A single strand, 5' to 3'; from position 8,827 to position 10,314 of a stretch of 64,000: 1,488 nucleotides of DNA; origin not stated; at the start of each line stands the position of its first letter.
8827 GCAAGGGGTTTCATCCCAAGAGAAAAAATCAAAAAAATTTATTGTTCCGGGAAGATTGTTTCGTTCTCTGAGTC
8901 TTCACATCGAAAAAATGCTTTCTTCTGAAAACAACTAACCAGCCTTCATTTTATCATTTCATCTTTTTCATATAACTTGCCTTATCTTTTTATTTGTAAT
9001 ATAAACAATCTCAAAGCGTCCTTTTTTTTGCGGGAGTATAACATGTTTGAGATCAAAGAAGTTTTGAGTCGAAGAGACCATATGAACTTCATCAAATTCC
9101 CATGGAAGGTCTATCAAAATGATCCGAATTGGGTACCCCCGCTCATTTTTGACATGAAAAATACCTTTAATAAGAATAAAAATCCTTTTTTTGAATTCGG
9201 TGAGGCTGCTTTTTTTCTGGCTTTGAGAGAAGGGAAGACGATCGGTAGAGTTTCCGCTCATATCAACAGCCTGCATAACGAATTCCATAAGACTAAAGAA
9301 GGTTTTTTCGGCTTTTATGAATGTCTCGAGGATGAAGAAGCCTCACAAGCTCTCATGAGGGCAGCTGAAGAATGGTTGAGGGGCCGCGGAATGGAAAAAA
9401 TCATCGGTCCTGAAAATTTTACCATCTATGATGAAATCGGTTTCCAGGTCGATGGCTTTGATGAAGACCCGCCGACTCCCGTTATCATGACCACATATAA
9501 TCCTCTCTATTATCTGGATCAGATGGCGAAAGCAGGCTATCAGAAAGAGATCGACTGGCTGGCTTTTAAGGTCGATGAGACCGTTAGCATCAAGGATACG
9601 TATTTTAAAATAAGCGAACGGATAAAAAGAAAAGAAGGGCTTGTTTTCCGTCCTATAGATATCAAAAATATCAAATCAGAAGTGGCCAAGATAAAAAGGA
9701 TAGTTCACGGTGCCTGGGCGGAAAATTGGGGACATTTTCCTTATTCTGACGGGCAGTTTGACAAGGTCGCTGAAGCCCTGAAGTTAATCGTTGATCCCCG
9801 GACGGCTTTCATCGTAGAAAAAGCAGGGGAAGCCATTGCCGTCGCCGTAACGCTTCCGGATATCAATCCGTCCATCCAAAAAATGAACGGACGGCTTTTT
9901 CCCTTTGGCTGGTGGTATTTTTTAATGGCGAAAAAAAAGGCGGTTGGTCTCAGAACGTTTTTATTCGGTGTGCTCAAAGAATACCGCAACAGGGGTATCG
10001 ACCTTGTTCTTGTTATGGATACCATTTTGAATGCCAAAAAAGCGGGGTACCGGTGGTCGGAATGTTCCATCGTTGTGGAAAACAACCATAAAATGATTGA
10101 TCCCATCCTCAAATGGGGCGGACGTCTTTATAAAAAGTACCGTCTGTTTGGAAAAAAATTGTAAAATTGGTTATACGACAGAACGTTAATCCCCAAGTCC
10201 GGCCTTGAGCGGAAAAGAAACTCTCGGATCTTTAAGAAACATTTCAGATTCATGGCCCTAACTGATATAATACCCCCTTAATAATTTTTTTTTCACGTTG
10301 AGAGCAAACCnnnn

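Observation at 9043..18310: Free-standing HMGS beta-branching cassette embedded in a sphingolipid-like (Spt + ACP + reductase + GNAT) lipid operon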

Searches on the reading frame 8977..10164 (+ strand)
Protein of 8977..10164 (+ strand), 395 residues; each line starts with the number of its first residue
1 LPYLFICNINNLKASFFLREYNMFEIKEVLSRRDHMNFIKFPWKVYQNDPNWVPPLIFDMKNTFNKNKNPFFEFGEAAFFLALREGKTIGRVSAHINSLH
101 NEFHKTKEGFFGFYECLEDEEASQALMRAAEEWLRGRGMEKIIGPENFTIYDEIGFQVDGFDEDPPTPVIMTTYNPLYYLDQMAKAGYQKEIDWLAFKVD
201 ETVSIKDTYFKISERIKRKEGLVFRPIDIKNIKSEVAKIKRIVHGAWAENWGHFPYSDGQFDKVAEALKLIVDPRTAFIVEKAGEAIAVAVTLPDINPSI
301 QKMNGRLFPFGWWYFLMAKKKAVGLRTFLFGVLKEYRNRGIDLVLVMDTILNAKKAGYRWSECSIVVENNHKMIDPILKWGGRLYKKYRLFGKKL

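Call 3: search_protein_families(library=pfam, proteins=[window:8977-10164:+])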
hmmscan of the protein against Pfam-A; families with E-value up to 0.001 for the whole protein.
window:8977-10164:+ (395 aa): 1 family
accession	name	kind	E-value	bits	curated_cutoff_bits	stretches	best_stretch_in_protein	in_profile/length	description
PF00583.31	Acetyltransf_1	-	0.00036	21.2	20.7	0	71-142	24-96/116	Acetyltransferase (GNAT) family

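Call 6: search_protein_families(library=ncbifam, proteins=[window:8977-10164:+], max_evalue=0.00001)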
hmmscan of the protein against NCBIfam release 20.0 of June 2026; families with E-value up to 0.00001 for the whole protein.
window:8977-10164:+ (395 aa): 0 families

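Call 21: search_solved_structures(query=window:9043-10164:+, max_evalue=10)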
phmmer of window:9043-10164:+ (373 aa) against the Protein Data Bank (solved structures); distinct sequences matched with E-value up to 10: 0.

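Call 22: search_protein_families(library=pfam, proteins=[window:9043-10164:+], max_evalue=1)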
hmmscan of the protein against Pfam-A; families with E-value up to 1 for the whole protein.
window:9043-10164:+ (373 aa): 1 family
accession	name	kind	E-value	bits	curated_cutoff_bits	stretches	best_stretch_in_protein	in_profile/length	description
PF00583.31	Acetyltransf_1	-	0.00029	21.5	20.7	1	49-120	24-96/116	Acetyltransferase (GNAT) family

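Call 27: find_homologous_proteins(query=window:9043-10164:+, max_evalue=1e-10)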
Query window:9043-10164:+ (373 aa): 4854 proteins with E <= 1e-10 among 7280 candidates; the best 120 are listed.
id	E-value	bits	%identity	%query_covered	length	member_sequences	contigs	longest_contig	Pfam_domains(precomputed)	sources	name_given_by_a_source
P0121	1.9e-256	868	100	100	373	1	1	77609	-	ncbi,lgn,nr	ncbi:MAG: hypothetical protein JXB26_03795 [Candidatus Aminicenantes bacterium]|nr:hypothetical prot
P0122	1.9e-193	661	74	100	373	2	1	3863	PF00583.32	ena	-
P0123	4.3e-184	630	68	100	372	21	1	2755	PF00583.32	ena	-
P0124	2.7e-183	627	69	100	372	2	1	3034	-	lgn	-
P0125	2.1e-179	615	68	100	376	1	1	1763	PF00583.32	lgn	-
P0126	4.9e-167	574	64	100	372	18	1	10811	PF00583.32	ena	-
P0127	6.2e-167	574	62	100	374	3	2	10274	PF00583.32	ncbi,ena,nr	ncbi:MAG: hypothetical protein KAR07_07185 [Spirochaetes bacterium]|nr:hypothetical protein [Spiroch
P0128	5.1e-162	557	62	100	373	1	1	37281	PF00583.32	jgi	-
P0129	4.1e-161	554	61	100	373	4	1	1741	-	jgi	jgi:hypothetical protein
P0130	1.2e-159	550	60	100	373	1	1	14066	-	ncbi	-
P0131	9.1e-159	547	61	100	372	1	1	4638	-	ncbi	-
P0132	1.4e-158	546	58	100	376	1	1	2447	PF00583.32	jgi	-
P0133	6.9e-157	540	59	100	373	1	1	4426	PF00583.32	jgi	jgi:GNAT superfamily N-acetyltransferase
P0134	1.0e-156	540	58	100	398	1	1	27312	PF00583.32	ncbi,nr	ncbi:hypothetical protein JW933_11770, partial [candidate division FCPU426 bacterium]|nr:hypothetica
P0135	1.4e-156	539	60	100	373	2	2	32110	PF00583.32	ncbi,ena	-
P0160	1.7e-143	496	53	100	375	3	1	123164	-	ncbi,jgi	-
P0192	5.7e-99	350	42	99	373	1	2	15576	-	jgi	-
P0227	6.3e-95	336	43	99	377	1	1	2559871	PF00583.32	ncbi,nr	ncbi:MAG: N-acetyltransferase [Candidatus Zixiibacteriota bacterium]|nr:MAG: N-acetyltransferase [ca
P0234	1.6e-94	335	45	100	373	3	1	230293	PF00583.32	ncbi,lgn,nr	ncbi:MAG: GNAT family N-acetyltransferase [Candidatus Marinimicrobia bacterium]|nr:GNAT family N-ace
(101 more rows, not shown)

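Call 28: find_encoding_contigs(protein=P0134, flank=10000, max_places=1)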
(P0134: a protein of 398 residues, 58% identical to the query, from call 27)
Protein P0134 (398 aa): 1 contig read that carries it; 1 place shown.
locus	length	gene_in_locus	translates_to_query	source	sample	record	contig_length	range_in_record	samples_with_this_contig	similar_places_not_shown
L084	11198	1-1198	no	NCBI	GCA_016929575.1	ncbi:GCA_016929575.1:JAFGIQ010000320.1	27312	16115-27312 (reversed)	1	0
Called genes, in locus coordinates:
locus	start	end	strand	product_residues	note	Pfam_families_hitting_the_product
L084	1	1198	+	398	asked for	PF00583:Acetyltransf_1 (faint)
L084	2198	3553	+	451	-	-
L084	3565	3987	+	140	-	-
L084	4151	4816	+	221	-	PF13441:Gly-zipper_YMGG, PF13488:Gly-zipper_Omp, PF00691:OmpA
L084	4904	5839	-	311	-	-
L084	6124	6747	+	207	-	PF01726:LexA_DNA_bind, PF00717:Peptidase_S24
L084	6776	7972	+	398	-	PF01555:N6_N4_Mtase (weak), PF01170:UPF0020 (faint)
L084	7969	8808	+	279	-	PF09520:HinfI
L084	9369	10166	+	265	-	PF01738:DLH, PF12146:Hydrolase_4 (faint), PF00326:Peptidase_S9 (faint)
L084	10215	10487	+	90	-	PF02678:Pirin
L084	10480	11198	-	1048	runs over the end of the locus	PF05048:NosD (faint), PF18962:Por_Secre_tail (faint)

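Call 29: find_encoding_contigs(protein=P0128, flank=10000, max_places=1)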
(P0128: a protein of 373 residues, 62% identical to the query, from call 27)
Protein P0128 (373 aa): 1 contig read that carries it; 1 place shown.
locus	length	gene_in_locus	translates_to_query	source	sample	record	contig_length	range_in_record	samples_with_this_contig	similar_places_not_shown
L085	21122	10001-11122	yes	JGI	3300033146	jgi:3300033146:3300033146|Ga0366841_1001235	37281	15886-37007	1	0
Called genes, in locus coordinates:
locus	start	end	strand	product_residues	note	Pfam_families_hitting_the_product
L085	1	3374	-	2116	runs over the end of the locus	PF00041:fn3 (faint)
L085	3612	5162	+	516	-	PF13231:PMT_2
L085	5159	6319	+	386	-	PF03739:LptF_LptG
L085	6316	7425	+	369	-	PF03739:LptF_LptG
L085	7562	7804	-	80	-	PF25137:ADH_Fe_C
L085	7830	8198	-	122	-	PF25137:ADH_Fe_C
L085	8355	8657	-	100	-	PF00465:Fe-ADH, PF13685:Fe-ADH_2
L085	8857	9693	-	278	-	PF00106:adh_short, PF01370:Epimerase (weak), PF08659:KR, PF13561:adh_short_C2, PF16363:GDP_Man_Dehyd (weak), PF08643:DUF1776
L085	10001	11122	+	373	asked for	PF00583:Acetyltransf_1 (faint)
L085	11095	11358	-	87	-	PF01814:Hemerythrin (weak)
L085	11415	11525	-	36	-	-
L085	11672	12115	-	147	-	PF07992:Pyr_redox_2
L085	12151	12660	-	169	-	PF01134:GIDA (faint), PF03486:HI0933_like (faint), PF07992:Pyr_redox_2, PF12831:FAD_oxidored (weak), PF13738:Pyr_redox_3 (faint)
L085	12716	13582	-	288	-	PF02775:TPP_enzyme_C, PF12367:PFO_beta_C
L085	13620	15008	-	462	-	PF01558:POR, PF01855:POR_N, PF02780:Transketolase_C, PF17147:PFOR_II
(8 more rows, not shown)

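Call 30: find_encoding_contigs(protein=P0160, flank=10000, max_places=1)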
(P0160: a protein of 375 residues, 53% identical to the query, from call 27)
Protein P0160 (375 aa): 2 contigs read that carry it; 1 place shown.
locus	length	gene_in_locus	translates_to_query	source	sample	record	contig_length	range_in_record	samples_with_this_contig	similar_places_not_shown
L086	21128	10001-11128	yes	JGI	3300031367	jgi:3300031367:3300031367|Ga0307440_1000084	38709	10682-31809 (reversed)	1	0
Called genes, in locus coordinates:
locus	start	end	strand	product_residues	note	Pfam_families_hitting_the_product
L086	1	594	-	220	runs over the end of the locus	-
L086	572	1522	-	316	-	PF00146:NADHdh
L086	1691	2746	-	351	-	PF07143:AttH, PF17186:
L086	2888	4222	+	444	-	PF01135:PCMT, PF00398:RrnaAD (faint)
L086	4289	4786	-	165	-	-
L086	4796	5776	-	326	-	PF08240:ADH_N, PF00107:ADH_zinc_N, PF13602:ADH_zinc_N_2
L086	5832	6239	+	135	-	-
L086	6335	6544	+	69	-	PF11127:YgaP-like_TM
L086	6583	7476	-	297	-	PF12146:Hydrolase_4, PF00561:Abhydrolase_1, PF12697:Abhydrolase_6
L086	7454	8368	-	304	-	PF02470:MlaD, PF28544:Helical_needle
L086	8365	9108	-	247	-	PF00005:ABC_tran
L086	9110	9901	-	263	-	PF02405:MlaE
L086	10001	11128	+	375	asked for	-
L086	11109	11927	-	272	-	PF04402:SIMPL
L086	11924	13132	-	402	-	PF00155:Aminotran_1_2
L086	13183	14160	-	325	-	PF01370:Epimerase, PF02719:Polysacc_synt_2 (weak), PF04321:RmlD_sub_bind, PF16363:GDP_Man_Dehyd, PF07993:NAD_binding_4 (weak)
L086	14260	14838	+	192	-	PF12844:HTH_19, PF01381:HTH_3, PF07883:Cupin_2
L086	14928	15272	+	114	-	PF01627:Hpt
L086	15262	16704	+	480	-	PF00072:Response_reg, PF08448:PAS_4 (faint), PF13188:PAS_8 (faint), PF13426:PAS_9 (weak), PF07536:HWE_HK, PF07568:HisKA_2, PF13581:HATPase_c_2 (faint), PF02518:HATPase_c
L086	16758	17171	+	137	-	PF02082:Rrf2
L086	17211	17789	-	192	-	PF00440:TetR_N, PF16925:TetR_C_13 (weak)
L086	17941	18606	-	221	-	PF00485:PRK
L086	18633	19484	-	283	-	PF01476:LysM, PF01551:Peptidase_M23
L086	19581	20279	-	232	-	PF01988:VIT1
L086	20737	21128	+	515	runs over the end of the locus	PF13623:SurA_N_2, PF13624:SurA_N_3, PF13145:Rotamase_2, PF00639:Rotamase, PF13616:Rotamase_3, PF27392:TP_0929_3rd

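Call 39: predict_structure(alignment_id=A3)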
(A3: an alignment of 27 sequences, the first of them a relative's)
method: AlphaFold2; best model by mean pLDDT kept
length: 373 residues; sequences in the alignment: 27
mean_pLDDT: 90.2   pTM: 0.87
mean pLDDT of the five models: 90.2, 89.0, 89.0, 88.5, 88.4
residues with pLDDT >= 90: 218; 70-90: 150; 50-70: 5; < 50: 0
segments of 3 or more residues with pLDDT < 50: none
pLDDT, mean of each block of 10 residues (from residue 1): 94 95 94 88 90 96 97 94 95 96 98 98 80 92 90 96 97 92 84 91 90 88 76 81 81 92 92 90 80 85 89 87 87 93 86 85 96 98
secondary structure, 60 per line:
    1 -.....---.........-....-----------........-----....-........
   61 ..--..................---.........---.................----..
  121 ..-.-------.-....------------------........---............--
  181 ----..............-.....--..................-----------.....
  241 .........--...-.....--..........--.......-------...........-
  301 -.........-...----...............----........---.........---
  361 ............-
elements in order: E2-6 H10-18 H20-23 H35-42 H48-51 E53-62 E65-75 H76-82 E86-94 H98-114 E119-122 E134-137 H156-163 E167-178 H185-198 E200-204 H207-224 H236-249 E256-260 E263-272 H275-281 H289-299 E302-310 H319-333 E338-345 H349-357 E361-372

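Call 43: fold_search(model_id=the predicted structure, library=pdb)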
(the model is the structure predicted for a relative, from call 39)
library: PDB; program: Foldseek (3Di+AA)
matches with E <= 10: 887; with E <= 0.001: 224
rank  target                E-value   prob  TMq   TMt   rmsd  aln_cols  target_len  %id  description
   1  5kf1_A                4.3e-14  1.00  0.58  0.67   6.4       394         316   14  X-ray structure of a glucosamine N-Acetyltransferase from Clostridium acetobutylicum, apo form, pH 5 (released 2016-07-06)
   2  5kgh_A                1.4e-13  1.00  0.58  0.67   6.4       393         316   14  X-ray structure of a glucosamine N-Acetyltransferase from Clostridium acetobutylicum, mutant Y297F (released 2016-07-06)
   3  5kga_A                2.3e-13  1.00  0.59  0.68   6.4       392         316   14  X-ray structure of a glucosamine N-Acetyltransferase from Clostridium acetobutylicum, mutant D287N, in complex with N- (released 2016-07-06)
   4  5kgh_B                5.6e-13  1.00  0.59  0.69   6.2       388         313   14  X-ray structure of a glucosamine N-Acetyltransferase from Clostridium acetobutylicum, mutant Y297F (released 2016-07-06)
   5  4zm6_A                5.9e-13  1.00  0.59  0.29   6.1       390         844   14  A unique GCN5-related glucosamine N-acetyltransferase region exist in the fungal multi-domain GH3 beta-N-acetylglucosa (released 2015-12-09)
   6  7q3a_A                1.1e-12  1.00  0.63  0.68   5.2       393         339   11  Crystal structure of MAB_4324 a tandem repeat GNAT from Mycobacterium abscessus (released 2022-05-04)
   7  5kf2                  1.1e-12  1.00  0.58  0.67   6.5       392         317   14  X-ray structure of a glucosamine N-Acetyltransferase from Clostridium acetobutylicum, apo form, pH 8 (released 2016-07-06)
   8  5kf1_B                1.3e-12  1.00  0.59  0.69   6.2       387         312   14  X-ray structure of a glucosamine N-Acetyltransferase from Clostridium acetobutylicum, apo form, pH 5 (released 2016-07-06)
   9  2wpw_C                1.9e-12  1.00  0.56  0.63   6.5       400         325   10  Tandem GNAT protein from the clavulanic acid biosynthesis pathway (without AcCoA) (released 2009-12-29)
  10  7q3a_B                2.4e-12  1.00  0.62  0.68   5.3       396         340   12  Crystal structure of MAB_4324 a tandem repeat GNAT from Mycobacterium abscessus (released 2022-05-04)
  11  2wpw_A                4.2e-12  1.00  0.55  0.61   6.7       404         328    9  Tandem GNAT protein from the clavulanic acid biosynthesis pathway (without AcCoA) (released 2009-12-29)
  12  2c27                  2.4e-11  1.00  0.56  0.68   5.7       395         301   11  The Structure of Mycothiol Synthase in Complex with des- AcetylMycothiol and CoenzymeA. (released 2005-12-01)
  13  2wpw_B                2.4e-11  1.00  0.53  0.59   7.7       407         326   10  Tandem GNAT protein from the clavulanic acid biosynthesis pathway (without AcCoA) (released 2009-12-29)
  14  3tt2                  3.2e-11  1.00  0.54  0.62   5.6       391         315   12  Crystal Structure of GCN5-related N-Acetyltransferase from Sphaerobacter thermophilus (released 2011-10-05)
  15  6wqb                  4.1e-11  1.00  0.42  0.51   8.0       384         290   10  Crystal structure of VipF from Legionella hackeliae in complex with acetyl-CoA (released 2021-11-10)
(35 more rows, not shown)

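Call 44: search_protein_families(library=ncbifam, proteins=[window:9043-10164:+, L086:10001-11128:+, L086:11924-13132:-, L086:13183-14160:-], max_evalue=0.1)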
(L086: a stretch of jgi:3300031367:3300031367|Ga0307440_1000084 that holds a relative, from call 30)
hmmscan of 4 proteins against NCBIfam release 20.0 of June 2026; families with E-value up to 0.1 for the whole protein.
window:9043-10164:+ (373 aa): 0 families

L086:10001-11128:+ (375 aa): 1 family
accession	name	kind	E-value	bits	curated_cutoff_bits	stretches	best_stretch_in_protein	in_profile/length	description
TIGR00883.1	2A0106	subfamily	0.024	13.7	443.45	1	303-346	76-121/400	metabolite/H+ symporter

L086:11924-13132:- (402 aa): 23 families
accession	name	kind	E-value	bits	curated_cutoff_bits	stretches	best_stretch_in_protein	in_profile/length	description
NF005394.0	PRK06939.1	equivalog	3e-185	615.6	460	1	1-394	1-397/397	glycine C-acetyltransferase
TIGR01822.1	2am3keto_CoA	equivalog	7.7e-184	611.1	493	1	5-394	1-393/393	glycine C-acetyltransferase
TIGR01825.1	gly_Cac_T_rel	subfamily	6.9e-135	449.6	535.4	1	9-394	1-385/385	BioF/Kbl family PLP-dependent acyltransferase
TIGR00858.1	bioF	equivalog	5.1e-117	390.7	426.45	1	22-384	2-364/365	8-amino-7-oxononanoate synthase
NF047600.1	SerpalmtaseCFB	equivalog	9.8e-108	360.3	640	1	10-393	12-394/395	serine palmitoyltransferase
NF047599.1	SerpalmtaseBetaP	equivalog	5.3e-91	305.2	500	1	11-391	12-393/394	serine palmitoyltransferase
TIGR01821.1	5aminolev_synth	equivalog_domain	9.8e-86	288.1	338.55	1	31-392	34-398/402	5-aminolevulinate synthase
NF047603.1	SerpalmtaseAlphaP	equivalog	1.5e-72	244.5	670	1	37-394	41-399/399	serine palmitoyltransferase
NF005526.0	PRK07179.1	equivalog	3.7e-61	206.9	428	1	39-389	52-397/407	alpha-hydroxyketone-type quorum-sensing autoinducer synthase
NF005697.0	PRK07505.1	subfamily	1.9e-43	148.6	342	1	4-387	12-398/405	hypothetical protein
NF004608.1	PRK05937.1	equivalog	3.6e-31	108.3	399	1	43-349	4-311/366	8-amino-7-oxononanoate synthase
NF000586.1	PRK00011.1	subfamily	6.1e-13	48.3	335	1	111-330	88-312/404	serine hydroxymethyltransferase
TIGR03576.1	pyridox_MJ0158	hypoth_equivalog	4.6e-06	26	304.45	1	131-370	104-326/346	TIGR03576 family pyridoxal phosphate-dependent enzyme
NF010094.0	PRK13580.1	equivalog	5.9e-05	21.9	735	1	190-350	239-400/496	glycine hydroxymethyltransferase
TIGR01141.1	hisC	equivalog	0.002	17.1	276.55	1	185-349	157-315/349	histidinol-phosphate transaminase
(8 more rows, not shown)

L086:13183-14160:- (325 aa): 20 families
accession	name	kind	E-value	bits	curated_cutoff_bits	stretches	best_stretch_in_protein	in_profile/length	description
NF043036.1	ErythonDh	equivalog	2.6e-27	95.9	325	1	3-288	2-298/321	D-erythronate dehydrogenase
TIGR01214.1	rmlD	equivalog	1.9e-14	53.4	224.05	1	4-154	2-136/285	dTDP-4-dehydrorhamnose reductase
TIGR01179.1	galE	equivalog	3e-11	42.7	262.3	1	3-154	1-158/332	UDP-glucose 4-epimerase GalE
TIGR02197.1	heptose_epim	equivalog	3.4e-11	42.9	274.6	1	4-203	1-201/316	ADP-glyceromanno-heptose 6-epimerase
NF041293.1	G6PDh_Azf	equivalog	5.4e-10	39.1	400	1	3-169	4-179/252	NAD-dependent glucose-6-phosphate dehydrogenase Azf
TIGR01181.1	dTDP_gluc_dehyt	equivalog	9e-08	31.5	365.1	1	4-165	2-174/321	dTDP-glucose 4,6-dehydratase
NF007440.0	PRK09987.1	equivalog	4.5e-07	29.5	308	1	3-151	2-137/299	dTDP-4-dehydrorhamnose reductase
TIGR02622.1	CDP_4_6_dhtase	equivalog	1.3e-06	27.8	278.45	1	2-160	5-172/352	CDP-glucose 4,6-dehydratase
NF007956.0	PRK10675.1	subfamily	1.7e-06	27.4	394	1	43-150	48-157/338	UDP-glucose 4-epimerase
TIGR04180.1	EDH_00030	hypoth_equivalog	3.8e-06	26.2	475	1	49-163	53-166/297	NAD-dependent 4,6-dehydratase LegB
NF011728.1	PRK15181.1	equivalog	6.1e-06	25.5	760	1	68-184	90-207/348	Vi polysaccharide biosynthesis UDP-N-acetylglucosaminuronic acid C-4 epimerase TviC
TIGR01746.1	Thioester-redct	subfamily_domain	1.3e-05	24.7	213.35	1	66-198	86-221/371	thioester reductase domain-containing protein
TIGR03466.1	HpnA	hypoth_equivalog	0.00012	21.1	367.65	1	3-128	2-124/327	hopanoid-associated sugar epimerase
NF007582.0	PRK10217.1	equivalog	0.00089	18.4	698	1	1-108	1-115/355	dTDP-glucose 4,6-dehydratase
NF058621.1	DiazavRedAvaA7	equivalog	0.0013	18.4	400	1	4-120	3-116/304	3-diazoavenalumate denitrifying reductase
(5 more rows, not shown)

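Call 72: find_encoding_contigs(protein=P0192, flank=8000, max_places=2)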
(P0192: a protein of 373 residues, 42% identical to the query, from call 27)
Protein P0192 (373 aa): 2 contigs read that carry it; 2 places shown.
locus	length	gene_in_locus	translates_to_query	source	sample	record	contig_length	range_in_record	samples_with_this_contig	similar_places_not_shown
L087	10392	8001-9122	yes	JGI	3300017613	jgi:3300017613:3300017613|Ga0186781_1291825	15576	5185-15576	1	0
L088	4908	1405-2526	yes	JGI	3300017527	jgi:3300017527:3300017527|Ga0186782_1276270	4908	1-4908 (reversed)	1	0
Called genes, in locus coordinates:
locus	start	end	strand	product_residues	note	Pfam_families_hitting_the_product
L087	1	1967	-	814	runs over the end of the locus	PF20437:LonC_helical, PF13654:AAA_32, PF20436:LonB_AAA-LID, PF05362:Lon_C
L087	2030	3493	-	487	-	PF00691:OmpA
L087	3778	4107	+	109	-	PF00085:Thioredoxin, PF13098:Thioredoxin_2, PF13192:Thioredoxin_3 (weak)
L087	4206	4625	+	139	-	PF13380:CoA_binding_2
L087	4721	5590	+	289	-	-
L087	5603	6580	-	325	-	PF01073:3Beta_HSD, PF01370:Epimerase, PF02719:Polysacc_synt_2, PF04321:RmlD_sub_bind, PF05368:NmrA, PF07993:NAD_binding_4, PF13460:NAD_binding_10, PF16363:GDP_Man_Dehyd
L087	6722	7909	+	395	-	PF00155:Aminotran_1_2, PF01053:Cys_Met_Meta_PP (weak), PF01212:Beta_elim_lyase (faint)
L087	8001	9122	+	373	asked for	-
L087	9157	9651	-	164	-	PF00383:dCMP_cyt_deam_1, PF14437:MafB19-deam, PF14439:Bd3614-deam (faint)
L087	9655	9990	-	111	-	PF02591:Zn_ribbon_9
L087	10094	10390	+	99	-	?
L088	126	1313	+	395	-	PF00155:Aminotran_1_2, PF01053:Cys_Met_Meta_PP (weak), PF01212:Beta_elim_lyase (faint)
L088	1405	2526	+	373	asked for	-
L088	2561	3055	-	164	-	PF00383:dCMP_cyt_deam_1, PF14437:MafB19-deam, PF14439:Bd3614-deam (faint)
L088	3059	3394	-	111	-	PF02591:Zn_ribbon_9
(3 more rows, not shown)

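Call 73: find_encoding_contigs(protein=P0227, flank=8000, max_places=1)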
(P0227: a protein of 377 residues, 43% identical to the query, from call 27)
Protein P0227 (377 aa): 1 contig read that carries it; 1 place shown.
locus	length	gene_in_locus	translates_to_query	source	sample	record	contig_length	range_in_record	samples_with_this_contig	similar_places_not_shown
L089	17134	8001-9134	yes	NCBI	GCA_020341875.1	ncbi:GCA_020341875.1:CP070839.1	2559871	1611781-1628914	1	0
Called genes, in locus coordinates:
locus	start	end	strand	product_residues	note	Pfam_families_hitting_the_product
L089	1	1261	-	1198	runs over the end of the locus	PF05359:DUF748, PF13116:YhdP (faint), PF27051:TamB_N (faint), PF04357:TamB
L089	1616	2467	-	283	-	PF01678:DAP_epimerase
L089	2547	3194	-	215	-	PF02811:PHP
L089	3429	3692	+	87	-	-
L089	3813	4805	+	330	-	PF07991:KARI_N, PF01450:KARI_C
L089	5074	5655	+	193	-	PF00588:SpoU_methylase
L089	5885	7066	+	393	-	PF00155:Aminotran_1_2, PF01053:Cys_Met_Meta_PP, PF01212:Beta_elim_lyase (faint)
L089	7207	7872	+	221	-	-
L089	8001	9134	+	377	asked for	PF00583:Acetyltransf_1 (faint)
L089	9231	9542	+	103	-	PF01906:YbjQ_1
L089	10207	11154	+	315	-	PF01073:3Beta_HSD, PF01370:Epimerase, PF02719:Polysacc_synt_2, PF04321:RmlD_sub_bind, PF07993:NAD_binding_4 (weak), PF16363:GDP_Man_Dehyd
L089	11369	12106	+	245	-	PF00753:Lactamase_B, PF23023:Anti-Pycsar_Apyc1, PF12706:Lactamase_B_2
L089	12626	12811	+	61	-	PF01165:Ribosomal_S21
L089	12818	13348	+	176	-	PF09424:YqeY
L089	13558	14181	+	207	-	PF02674:Colicin_V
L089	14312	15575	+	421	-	PF00488:MutS_V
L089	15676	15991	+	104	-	-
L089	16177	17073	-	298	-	PF00763:THF_DHG_CYH, PF02882:THF_DHG_CYH_C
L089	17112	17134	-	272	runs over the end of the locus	PF00149:Metallophos (weak), PF13277:YmdB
